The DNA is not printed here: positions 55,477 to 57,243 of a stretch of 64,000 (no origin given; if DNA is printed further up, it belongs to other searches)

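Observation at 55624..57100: Type III-like Mod methyltransferase carries an unexplained ~480-aa N-terminal domain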

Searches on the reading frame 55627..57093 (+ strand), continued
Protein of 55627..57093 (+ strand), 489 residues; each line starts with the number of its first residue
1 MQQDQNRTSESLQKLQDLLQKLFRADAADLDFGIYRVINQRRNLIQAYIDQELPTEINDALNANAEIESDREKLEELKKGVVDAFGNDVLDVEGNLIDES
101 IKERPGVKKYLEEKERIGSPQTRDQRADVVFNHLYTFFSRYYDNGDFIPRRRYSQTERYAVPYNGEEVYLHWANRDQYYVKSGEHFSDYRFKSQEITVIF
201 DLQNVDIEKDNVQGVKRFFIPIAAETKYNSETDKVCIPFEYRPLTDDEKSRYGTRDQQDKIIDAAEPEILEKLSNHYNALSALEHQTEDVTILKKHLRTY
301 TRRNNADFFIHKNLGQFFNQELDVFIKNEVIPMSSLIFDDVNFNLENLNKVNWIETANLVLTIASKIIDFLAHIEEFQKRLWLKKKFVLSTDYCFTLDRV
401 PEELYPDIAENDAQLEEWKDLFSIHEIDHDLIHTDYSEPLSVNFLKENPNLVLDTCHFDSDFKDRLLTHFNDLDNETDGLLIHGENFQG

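Call 62: get_annotated_region(hit=H28, flank=9000)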
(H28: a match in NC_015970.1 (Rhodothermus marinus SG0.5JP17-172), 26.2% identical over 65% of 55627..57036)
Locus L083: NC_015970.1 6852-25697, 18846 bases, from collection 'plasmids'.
description: Rhodothermus marinus SG0.5JP17-172 plasmid pRHOM17201, complete sequence
organism: Rhodothermus marinus SG0.5JP17-172 (NCBI taxid 762570)
taxonomy: Bacteria; Rhodothermota; Rhodothermia; Rhodothermales; Rhodothermaceae; Rhodothermus; Rhodothermus marinus; Rhodothermus marinus SG0.5JP17-172
host: -; source: -; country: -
typing (MOB-suite, as given by PLSDB): non-mobilizable; replicon rep_cluster_1386
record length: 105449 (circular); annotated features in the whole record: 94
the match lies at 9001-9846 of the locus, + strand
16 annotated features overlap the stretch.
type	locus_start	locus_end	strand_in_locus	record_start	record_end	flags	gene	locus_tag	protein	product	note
CDS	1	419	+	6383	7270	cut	-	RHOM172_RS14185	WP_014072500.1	replication protein RepA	-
CDS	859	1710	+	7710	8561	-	-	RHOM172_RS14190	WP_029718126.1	SWIM zinc finger family protein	-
CDS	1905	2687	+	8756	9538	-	-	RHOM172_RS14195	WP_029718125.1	hypothetical protein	-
CDS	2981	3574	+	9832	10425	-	-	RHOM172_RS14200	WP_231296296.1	hypothetical protein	-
CDS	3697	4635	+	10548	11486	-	-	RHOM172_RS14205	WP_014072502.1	ADP-ribosylglycohydrolase family protein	-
CDS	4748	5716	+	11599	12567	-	-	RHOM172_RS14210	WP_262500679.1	ADP-ribosylglycohydrolase family protein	-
CDS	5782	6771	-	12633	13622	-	-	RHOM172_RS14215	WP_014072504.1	WYL domain-containing protein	-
CDS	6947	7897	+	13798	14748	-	-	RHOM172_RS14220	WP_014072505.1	hypothetical protein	-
CDS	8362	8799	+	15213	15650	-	-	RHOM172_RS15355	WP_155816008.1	hypothetical protein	-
CDS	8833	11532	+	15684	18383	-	-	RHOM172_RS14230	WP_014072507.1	site-specific DNA-methyltransferase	GO:0006306 - obsolete DNA methylation [Evidence IEA]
CDS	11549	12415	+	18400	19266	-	-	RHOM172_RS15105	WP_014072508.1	nucleotidyltransferase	-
CDS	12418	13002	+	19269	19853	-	-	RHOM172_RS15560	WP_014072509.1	hypothetical protein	-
CDS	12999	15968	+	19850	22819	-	-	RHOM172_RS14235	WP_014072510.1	DEAD/DEAH box helicase family protein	-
CDS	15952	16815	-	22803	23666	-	-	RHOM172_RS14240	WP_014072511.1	GIY-YIG nuclease family protein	-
CDS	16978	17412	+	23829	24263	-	umuD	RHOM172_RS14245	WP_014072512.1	translesion error-prone DNA polymerase V autoproteolytic subunit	-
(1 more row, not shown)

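Call 75: search_solved_structures(query=A5, max_evalue=10, show_alignments=2)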
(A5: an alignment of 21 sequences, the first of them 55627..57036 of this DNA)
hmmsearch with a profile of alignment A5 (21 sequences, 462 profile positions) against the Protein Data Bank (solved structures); distinct sequences matched with E-value up to 10: 0.

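Call 77: search_protein_families(library=pfam, alignment_id=A5, max_evalue=1)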
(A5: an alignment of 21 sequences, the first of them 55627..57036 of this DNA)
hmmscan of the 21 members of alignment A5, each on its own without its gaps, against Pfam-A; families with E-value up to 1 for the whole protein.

A. member 1, window:55627-57036:+ (470 aa): 2 families
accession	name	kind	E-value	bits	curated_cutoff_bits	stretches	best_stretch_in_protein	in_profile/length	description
PF17804.6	TSP_NTD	-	0.024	15.3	26.4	1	10-143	44-179/188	Tail specific protease N-terminal domain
PF00302.23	CAT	-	0.99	9.8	23.5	1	210-239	154-183/205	Chloramphenicol acetyltransferase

B. families by the number of members that match (of 21 scanned): 24 families
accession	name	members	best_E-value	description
PF19314.4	DUF5917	2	0.22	Family of unknown function (DUF5917)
PF11979.13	SARA_C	1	0.0055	Smad anchor for receptor activation-like, C-terminal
PF21070.2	IcmF_helical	1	0.019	Type VI secretion protein IcmF helical domain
PF17804.6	TSP_NTD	1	0.024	Tail specific protease N-terminal domain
PF10707.15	YrbL-PhoP_reg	1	0.031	PhoP regulatory network protein YrbL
PF23191.1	WH_MCM3_C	1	0.033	MCM3-like, winged helix domain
PF13427.11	AadA_C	1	0.044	Aminoglycoside adenylyltransferase, C-terminal domain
PF09981.14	DUF2218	1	0.049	Uncharacterized protein conserved in bacteria (DUF2218)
PF23875.1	DUF7229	1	0.065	Domain of unknown function (DUF7229)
PF24589.1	DUF7614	1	0.084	Domain of unknown function (DUF7614)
PF04170.18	NlpE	1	0.088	NlpE N-terminal domain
PF18809.6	PBECR1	1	0.12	phage-Barnase-EndoU-ColicinE5/D-RelE like nuclease1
PF21658.2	LNYV_PP_C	1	0.12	Lettuce necrotic yellow virus phosphoprotein C-terminal domain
PF00433.29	Pkinase_C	1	0.13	Protein kinase C terminal domain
PF13086.12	AAA_11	1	0.14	AAA domain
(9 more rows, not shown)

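Call 87: find_homologous_proteins(query=L083:8833-10092:+, max_evalue=0.001)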
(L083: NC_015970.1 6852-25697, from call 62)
Query L083:8833-10092:+ (420 aa): 1063 proteins with E <= 0.001 among 7504 candidates; the best 120 are listed.
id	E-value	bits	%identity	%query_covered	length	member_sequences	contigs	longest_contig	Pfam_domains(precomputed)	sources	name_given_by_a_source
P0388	7.7e-249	843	87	100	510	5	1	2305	PF01555.25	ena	-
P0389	4.2e-244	828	86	100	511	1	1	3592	PF01555.25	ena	-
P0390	3.4e-215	733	74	100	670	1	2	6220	PF01555.25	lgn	-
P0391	6.7e-208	709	74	100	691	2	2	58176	PF01555.25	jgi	-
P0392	4.7e-206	703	75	100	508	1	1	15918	PF01555.25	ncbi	-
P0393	4.2e-205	699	77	97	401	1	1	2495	-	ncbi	ncbi:MAG: site-specific DNA-methyltransferase, partial [Anaerolineae bacterium]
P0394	4.7e-200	683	70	100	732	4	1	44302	PF01555.25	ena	-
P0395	2.1e-198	677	83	85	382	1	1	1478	-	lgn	-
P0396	1.2e-196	672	70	100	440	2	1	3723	-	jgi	-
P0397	1.8e-194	664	69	100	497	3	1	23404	-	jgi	jgi:adenine-specific DNA-methyltransferase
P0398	9.2e-192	655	68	100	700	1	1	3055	PF01555.25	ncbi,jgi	jgi:putative glutamate--cysteine ligase/putative amino acid ligase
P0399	5.0e-186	637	66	100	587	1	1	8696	PF01555.25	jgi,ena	-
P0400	2.3e-185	634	67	100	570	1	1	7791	PF01555.25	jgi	jgi:adenine-specific DNA-methyltransferase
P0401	1.3e-183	629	67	100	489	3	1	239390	PF01555.25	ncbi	-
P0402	1.0e-182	626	65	100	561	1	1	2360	PF01555.25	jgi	-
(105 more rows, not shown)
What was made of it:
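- Tried and rejected: The same effect appears with the R. marinus query (call 87).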

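Call 90: search_protein_families(library=padloc, proteins=[window:55627-57036:+], max_evalue=0.1)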
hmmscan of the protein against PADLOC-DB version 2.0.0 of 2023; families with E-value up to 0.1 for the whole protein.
window:55627-57036:+ (470 aa): 3 families
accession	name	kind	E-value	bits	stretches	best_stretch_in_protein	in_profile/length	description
PDLC03646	MTase_III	-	6.8e-85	283.7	2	15-230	7-211/1057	Type III methyltransferase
PDLC03638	MTase_III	-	1.3e-18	64.7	1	123-425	58-334/816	Type III methyltransferase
PDLC01972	CARF_m1--CARF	-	0.019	13.1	1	46-102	10-64/145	-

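Call 91: search_protein_families(library=phrogs, proteins=[window:55627-57036:+], max_evalue=0.1)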
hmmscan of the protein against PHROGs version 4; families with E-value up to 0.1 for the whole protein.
window:55627-57036:+ (470 aa): 0 families
